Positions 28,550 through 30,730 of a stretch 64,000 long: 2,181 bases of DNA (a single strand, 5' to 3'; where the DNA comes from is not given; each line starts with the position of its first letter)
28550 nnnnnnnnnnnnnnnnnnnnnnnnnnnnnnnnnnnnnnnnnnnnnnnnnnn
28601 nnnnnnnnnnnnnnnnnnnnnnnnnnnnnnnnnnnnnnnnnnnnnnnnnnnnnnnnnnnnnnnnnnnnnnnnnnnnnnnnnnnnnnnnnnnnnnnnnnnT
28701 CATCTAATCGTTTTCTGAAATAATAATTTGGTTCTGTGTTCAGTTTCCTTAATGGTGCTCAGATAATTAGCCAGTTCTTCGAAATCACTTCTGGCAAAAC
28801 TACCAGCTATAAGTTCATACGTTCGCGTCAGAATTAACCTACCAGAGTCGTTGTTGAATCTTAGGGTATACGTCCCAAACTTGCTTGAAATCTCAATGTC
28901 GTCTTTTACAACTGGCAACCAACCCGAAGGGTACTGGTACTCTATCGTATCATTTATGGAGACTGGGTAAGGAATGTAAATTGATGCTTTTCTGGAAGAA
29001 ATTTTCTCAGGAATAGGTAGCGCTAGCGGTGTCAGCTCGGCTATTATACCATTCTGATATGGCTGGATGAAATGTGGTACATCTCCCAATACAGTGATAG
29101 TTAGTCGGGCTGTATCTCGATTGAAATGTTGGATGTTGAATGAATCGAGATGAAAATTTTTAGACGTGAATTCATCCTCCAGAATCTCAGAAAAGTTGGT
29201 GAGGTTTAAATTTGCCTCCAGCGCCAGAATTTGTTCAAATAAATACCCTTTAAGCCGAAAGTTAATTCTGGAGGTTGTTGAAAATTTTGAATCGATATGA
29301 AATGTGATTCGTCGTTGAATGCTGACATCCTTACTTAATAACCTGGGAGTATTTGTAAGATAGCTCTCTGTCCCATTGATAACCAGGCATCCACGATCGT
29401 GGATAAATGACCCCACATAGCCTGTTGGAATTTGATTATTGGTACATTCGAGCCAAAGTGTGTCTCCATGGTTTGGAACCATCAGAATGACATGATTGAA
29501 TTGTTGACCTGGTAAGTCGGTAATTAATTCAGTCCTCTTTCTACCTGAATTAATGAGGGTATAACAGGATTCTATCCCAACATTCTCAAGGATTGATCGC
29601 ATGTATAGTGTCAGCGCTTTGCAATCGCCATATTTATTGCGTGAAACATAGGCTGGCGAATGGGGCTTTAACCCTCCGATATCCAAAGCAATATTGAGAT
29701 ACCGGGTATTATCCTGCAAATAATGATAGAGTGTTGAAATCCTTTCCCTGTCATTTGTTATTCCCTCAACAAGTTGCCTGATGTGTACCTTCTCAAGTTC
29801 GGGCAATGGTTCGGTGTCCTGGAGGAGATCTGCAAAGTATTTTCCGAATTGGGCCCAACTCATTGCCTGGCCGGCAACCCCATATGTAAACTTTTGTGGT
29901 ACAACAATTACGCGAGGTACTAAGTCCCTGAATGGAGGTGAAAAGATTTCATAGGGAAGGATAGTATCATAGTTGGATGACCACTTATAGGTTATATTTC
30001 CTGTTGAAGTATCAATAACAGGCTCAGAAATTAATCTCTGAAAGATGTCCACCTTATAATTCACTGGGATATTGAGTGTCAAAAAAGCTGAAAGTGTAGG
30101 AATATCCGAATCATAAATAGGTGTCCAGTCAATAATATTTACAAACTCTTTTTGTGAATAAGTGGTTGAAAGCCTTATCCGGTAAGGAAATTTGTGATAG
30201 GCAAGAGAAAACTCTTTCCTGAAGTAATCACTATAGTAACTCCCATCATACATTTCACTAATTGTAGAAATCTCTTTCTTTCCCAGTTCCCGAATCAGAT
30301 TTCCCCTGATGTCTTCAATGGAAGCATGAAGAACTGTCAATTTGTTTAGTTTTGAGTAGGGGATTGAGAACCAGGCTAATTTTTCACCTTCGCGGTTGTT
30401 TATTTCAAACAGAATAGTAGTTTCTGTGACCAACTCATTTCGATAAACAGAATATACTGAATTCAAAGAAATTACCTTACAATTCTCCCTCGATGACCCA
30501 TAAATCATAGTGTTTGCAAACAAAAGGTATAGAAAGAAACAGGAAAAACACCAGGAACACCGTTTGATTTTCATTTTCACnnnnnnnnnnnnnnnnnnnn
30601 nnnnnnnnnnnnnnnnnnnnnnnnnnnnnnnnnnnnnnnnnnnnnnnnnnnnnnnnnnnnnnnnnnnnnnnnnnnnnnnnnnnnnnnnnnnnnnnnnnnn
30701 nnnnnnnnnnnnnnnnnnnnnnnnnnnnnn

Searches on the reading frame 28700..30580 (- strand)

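Call 73: search_protein_families(library=pfam, proteins=[window:28700-30580:-], max_evalue=0.00001)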
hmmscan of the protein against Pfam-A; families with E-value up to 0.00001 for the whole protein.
window:28700-30580:- (626 aa): 1 family
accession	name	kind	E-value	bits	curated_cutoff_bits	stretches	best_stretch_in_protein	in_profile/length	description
PF12969.12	DUF3857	-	4.2e-09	37.1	24.6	1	57-203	12-164/170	Domain of Unknown Function with PDB structure (DUF3857)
